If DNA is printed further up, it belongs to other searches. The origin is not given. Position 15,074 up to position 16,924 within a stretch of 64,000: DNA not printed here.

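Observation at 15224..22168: Two arylsulfatases flank a TctCBA tripartite transporter and a MarR regulator: candidate uptake and desulfation locus for an unknown sulfated substrate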

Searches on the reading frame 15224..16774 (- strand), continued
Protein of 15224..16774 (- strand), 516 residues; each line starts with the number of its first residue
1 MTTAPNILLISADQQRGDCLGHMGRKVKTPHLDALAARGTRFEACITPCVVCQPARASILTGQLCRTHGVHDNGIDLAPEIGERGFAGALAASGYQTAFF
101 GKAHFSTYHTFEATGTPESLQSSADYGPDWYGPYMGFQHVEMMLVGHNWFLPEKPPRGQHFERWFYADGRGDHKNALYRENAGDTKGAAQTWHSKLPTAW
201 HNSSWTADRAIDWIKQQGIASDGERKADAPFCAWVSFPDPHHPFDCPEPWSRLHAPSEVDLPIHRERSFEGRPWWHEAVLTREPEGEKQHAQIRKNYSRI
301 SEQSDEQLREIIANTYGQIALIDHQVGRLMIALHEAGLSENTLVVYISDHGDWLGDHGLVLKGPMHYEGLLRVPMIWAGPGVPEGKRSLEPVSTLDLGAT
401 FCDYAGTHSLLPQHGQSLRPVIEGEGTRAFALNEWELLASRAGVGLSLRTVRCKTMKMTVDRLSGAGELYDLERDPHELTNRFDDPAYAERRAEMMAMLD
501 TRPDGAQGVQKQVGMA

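Call 32: search_protein_families(library=pfam, proteins=[L049:11625-12089:-, L049:13289-14635:+, L049:14632-15282:+, L049:15283-16536:+, L049:17496-19007:+, L049:19007-19990:+, L079:3474-3962:+, L079:801-2267:+, L079:11533-12237:-, L079:12423-13319:+], max_evalue=0.00001)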
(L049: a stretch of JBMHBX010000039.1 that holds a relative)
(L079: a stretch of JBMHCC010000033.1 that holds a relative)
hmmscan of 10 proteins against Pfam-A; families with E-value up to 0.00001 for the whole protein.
L049:11625-12089:- (154 aa): 4 families
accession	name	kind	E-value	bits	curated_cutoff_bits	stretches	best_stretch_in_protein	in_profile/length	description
PF13412.12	HTH_24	-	2.7e-15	56.1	21.9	1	12-58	1-47/48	Winged helix-turn-helix DNA-binding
PF13404.12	HTH_AsnC-type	-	2.5e-14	53.2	27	1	12-53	1-42/42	AsnC-type helix-turn-helix domain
PF01037.27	AsnC_trans_reg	-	2.5e-13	50.2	25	1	78-151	1-72/73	Lrp/AsnC ligand binding domain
PF01047.28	MarR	-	3.8e-06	27.1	24.6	1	17-59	6-48/59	MarR family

L049:13289-14635:+ (448 aa): 2 families
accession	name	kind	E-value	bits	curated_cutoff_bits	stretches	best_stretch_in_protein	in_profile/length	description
PF20510.4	HgmA_N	-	2.2e-109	365.4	20.2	1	20-288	2-273/273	Homogentisate 1,2-dioxygenase N-terminal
PF04209.19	HgmA_C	-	8.8e-70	233.8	21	1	290-441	2-153/153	Homogentisate 1,2-dioxygenase C-terminal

L049:14632-15282:+ (216 aa): 3 families
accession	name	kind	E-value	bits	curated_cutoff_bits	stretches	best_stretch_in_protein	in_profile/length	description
PF13409.12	GST_N_2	-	2.1e-15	57.5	25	1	9-75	2-69/70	Glutathione S-transferase, N-terminal domain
PF13417.12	GST_N_3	-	4.2e-15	56.3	22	1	3-81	1-75/75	Glutathione S-transferase, N-terminal domain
PF02798.26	GST_N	-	4.3e-15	56.2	20.9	1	1-74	3-75/76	Glutathione S-transferase, N-terminal domain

L049:15283-16536:+ (417 aa): 2 families
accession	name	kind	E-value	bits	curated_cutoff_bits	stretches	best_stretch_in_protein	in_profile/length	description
PF01557.24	FAA_hydrolase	-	8.5e-41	140.4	23.9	1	127-407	4-209/214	Fumarylacetoacetate (FAA) hydrolase C-terminal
PF09298.16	FAA_hydrolase_N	-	7.3e-26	90.8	25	1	24-120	1-105/105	Fumarylacetoacetase N-terminal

L049:17496-19007:+ (503 aa): 1 family
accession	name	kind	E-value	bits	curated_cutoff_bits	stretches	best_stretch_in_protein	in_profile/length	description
PF00171.27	Aldedh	-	4.1e-172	573.3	23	1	35-488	5-461/461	Aldehyde dehydrogenase family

L049:19007-19990:+ (327 aa): 3 families
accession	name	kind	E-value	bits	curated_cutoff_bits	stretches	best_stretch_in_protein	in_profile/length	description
PF00903.31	Glyoxalase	-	8.2e-34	117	20.6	2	149-266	1-121/121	Glyoxalase/Bleomycin resistance protein/Dioxygenase superfamily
PF22677.2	Ble-like_N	-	7e-13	48.5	24.5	0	149-177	1-30/41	Bleomycin resistance protein-like N-terminal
PF13669.12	Glyoxalase_4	-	3.9e-08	34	27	0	151-236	1-92/109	Glyoxalase/Bleomycin resistance protein/Dioxygenase superfamily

L079:3474-3962:+ (162 aa): 3 families
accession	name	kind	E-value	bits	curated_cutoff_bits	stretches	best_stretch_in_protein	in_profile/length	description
PF01037.27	AsnC_trans_reg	-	1e-13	51.4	25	1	77-150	1-72/73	Lrp/AsnC ligand binding domain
PF13412.12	HTH_24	-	2.8e-08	33.6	21.9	1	11-57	1-47/48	Winged helix-turn-helix DNA-binding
PF13404.12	HTH_AsnC-type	-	4.8e-08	33.1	27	1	11-52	1-42/42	AsnC-type helix-turn-helix domain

L079:801-2267:+ (488 aa): 1 family
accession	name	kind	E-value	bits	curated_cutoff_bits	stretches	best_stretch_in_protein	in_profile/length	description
PF00171.27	Aldedh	-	3.8e-127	425.1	23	1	21-479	9-460/461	Aldehyde dehydrogenase family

L079:11533-12237:- (234 aa): 2 families
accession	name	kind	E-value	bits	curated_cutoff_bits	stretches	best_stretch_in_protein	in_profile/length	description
PF13472.12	Lipase_GDSL_2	-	4.6e-12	47.2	32.9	1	16-128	2-95/178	GDSL-like Lipase/Acylhydrolase family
PF00657.28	Lipase_GDSL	-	8.7e-08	33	23.6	1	13-132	1-118/208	GDSL-like Lipase/Acylhydrolase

L079:12423-13319:+ (298 aa): 1 family
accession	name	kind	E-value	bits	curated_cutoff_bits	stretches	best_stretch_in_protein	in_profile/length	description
PF00892.27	EamA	-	1.7e-35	122.7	28.2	2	10-143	3-134/135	EamA-like transporter family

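Call 45: find_related_loci(query=A1, collection=metagenome_contigs, flank=10000)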
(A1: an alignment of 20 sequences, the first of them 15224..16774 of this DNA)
Query A1 (516 aa) in metagenome_contigs; peptide patterns used: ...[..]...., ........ (x = any residue, [..] = any of these).
128 stretches matched a pattern; 77 encode a relative of the query (tblastn E <= 1e-3); 77 distinct loci.
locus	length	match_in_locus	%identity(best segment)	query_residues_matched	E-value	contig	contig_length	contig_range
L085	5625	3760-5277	78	3-516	0e+0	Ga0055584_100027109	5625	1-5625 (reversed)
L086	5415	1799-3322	75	3-516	0e+0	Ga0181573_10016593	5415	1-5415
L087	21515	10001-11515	75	5-516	0e+0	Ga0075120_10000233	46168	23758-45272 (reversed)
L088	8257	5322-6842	75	3-516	0e+0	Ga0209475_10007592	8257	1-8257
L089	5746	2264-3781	74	3-516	0e+0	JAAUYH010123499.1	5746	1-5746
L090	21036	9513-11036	74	3-516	0e+0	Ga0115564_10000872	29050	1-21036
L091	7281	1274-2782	74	5-516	0e+0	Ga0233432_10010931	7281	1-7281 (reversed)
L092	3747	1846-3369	72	3-516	0e+0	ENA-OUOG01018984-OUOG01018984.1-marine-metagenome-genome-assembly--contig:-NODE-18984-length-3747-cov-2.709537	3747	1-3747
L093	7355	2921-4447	75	1-516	0e+0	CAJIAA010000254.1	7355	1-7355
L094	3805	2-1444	75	28-516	0e+0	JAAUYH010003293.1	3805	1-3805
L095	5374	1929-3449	71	3-516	0e+0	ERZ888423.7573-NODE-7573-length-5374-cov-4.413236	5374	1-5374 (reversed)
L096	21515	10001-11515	72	5-516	0e+0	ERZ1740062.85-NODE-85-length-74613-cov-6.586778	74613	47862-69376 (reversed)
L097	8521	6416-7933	71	3-516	0e+0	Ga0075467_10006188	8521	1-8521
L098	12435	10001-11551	70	5-516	0e+0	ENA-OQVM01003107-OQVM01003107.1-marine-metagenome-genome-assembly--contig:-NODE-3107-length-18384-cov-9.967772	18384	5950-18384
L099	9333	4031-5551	71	3-516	0e+0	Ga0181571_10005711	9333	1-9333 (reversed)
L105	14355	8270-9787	68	3-516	0e+0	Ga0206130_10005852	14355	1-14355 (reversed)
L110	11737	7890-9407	68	3-516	0e+0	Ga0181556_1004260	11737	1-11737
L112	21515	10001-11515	67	3-516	0e+0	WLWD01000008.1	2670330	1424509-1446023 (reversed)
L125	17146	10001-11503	64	5-516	0e+0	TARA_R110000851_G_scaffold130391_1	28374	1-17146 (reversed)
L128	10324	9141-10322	75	1-401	0e+0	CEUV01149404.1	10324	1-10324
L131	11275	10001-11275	63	3-438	0e+0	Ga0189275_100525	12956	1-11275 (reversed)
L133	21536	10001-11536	54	1-516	9e-176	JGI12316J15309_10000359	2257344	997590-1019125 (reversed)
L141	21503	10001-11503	51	2-507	5e-158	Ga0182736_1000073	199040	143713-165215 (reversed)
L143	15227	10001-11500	64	6-516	0e+0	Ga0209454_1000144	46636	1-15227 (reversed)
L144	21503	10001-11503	64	5-516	0e+0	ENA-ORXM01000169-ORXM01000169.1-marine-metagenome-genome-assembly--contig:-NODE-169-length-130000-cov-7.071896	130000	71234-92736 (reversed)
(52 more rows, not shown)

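Call 48: search_protein_families(library=pfam, proteins=[L007:8918-9979:+, L125:11466-12659:+, L125:12701-13660:+, L125:15209-16078:-, L112:5611-6192:-, L143:2850-4145:+, L133:8082-9626:-, L133:11556-12533:-, L141:8764-9909:+, L141:11580-12566:+], max_evalue=0.00001)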
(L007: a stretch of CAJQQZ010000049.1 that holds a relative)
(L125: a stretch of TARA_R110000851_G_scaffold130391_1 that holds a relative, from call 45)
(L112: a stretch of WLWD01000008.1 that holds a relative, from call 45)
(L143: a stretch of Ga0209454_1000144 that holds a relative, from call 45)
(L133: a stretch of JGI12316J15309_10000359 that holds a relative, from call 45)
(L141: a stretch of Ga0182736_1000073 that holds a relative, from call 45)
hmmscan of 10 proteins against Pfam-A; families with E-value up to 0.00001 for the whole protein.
L007:8918-9979:+ (353 aa): 1 family
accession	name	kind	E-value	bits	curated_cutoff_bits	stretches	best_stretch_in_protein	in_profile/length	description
PF00149.33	Metallophos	-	1.7e-06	29.1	21.5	1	10-269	4-190/191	Calcineurin-like phosphoesterase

L125:11466-12659:+ (397 aa): 1 family
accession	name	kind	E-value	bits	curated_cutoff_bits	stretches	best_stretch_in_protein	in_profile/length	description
PF01070.24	FMN_dh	-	1.2e-130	436.1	24.9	1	33-392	2-346/350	FMN-dependent dehydrogenase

L125:12701-13660:+ (319 aa): 1 family
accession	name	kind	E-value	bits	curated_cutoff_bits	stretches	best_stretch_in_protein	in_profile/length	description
PF03781.23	FGE-sulfatase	-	5.5e-72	242.9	23.3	1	41-317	4-255/255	Sulfatase-modifying factor enzyme 1-like domain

L125:15209-16078:- (289 aa): 1 family
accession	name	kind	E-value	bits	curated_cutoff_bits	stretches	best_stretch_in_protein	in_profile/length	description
PF03781.23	FGE-sulfatase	-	1.6e-69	234.8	23.3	1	13-285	6-254/255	Sulfatase-modifying factor enzyme 1-like domain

L112:5611-6192:- (193 aa): 4 families
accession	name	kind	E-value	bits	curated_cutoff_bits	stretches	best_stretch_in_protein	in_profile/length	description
PF12802.13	MarR_2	-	1.8e-08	34.9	27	1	81-138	2-60/61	MarR family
PF01047.28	MarR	-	1.7e-07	31.4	24.6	1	84-140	3-59/59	MarR family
PF13463.12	HTH_27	-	9.3e-07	29.5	22.2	1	84-148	3-68/68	Winged helix DNA-binding domain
PF22381.2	Staph_reg_Sar_Rot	-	4.1e-06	27.2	27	0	77-153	7-83/85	Transcriptional regulator SarA/Rot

L143:2850-4145:+ (431 aa): 2 families
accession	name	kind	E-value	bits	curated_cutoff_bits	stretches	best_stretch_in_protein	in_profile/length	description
PF14863.12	Alkyl_sulf_dimr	-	2.9e-25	89.7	26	1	289-418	3-132/139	Alkyl sulfatase dimerisation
PF00753.33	Lactamase_B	-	3.2e-12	47.2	22.7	1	81-250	34-196/196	Metallo-beta-lactamase superfamily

L133:8082-9626:- (514 aa): 1 family
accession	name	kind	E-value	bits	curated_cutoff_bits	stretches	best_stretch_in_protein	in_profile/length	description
PF13400.11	Tad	-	1.1e-09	38.9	22.3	1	25-71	1-46/47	Putative Flp pilus-assembly TadE/G-like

L133:11556-12533:- (325 aa): 1 family
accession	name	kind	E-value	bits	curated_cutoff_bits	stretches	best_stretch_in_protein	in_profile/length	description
PF00551.24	Formyl_trans_N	-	1.9e-18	67.3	26.1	1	27-174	29-179/181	Formyl transferase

L141:8764-9909:+ (381 aa): 2 families
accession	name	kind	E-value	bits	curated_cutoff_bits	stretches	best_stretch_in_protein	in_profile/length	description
PF03466.25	LysR_substrate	-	3.8e-27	95.5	28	1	161-373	2-206/209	LysR substrate binding domain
PF00126.33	HTH_1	-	5.8e-16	58.6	26.6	1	81-138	2-59/60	Bacterial regulatory helix-turn-helix protein, lysR family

L141:11580-12566:+ (328 aa): 1 family
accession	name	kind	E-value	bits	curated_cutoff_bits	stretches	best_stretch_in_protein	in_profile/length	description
PF03401.19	TctC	-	3.1e-61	207.8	27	1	51-322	2-273/274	Tripartite tricarboxylate transporter family receptor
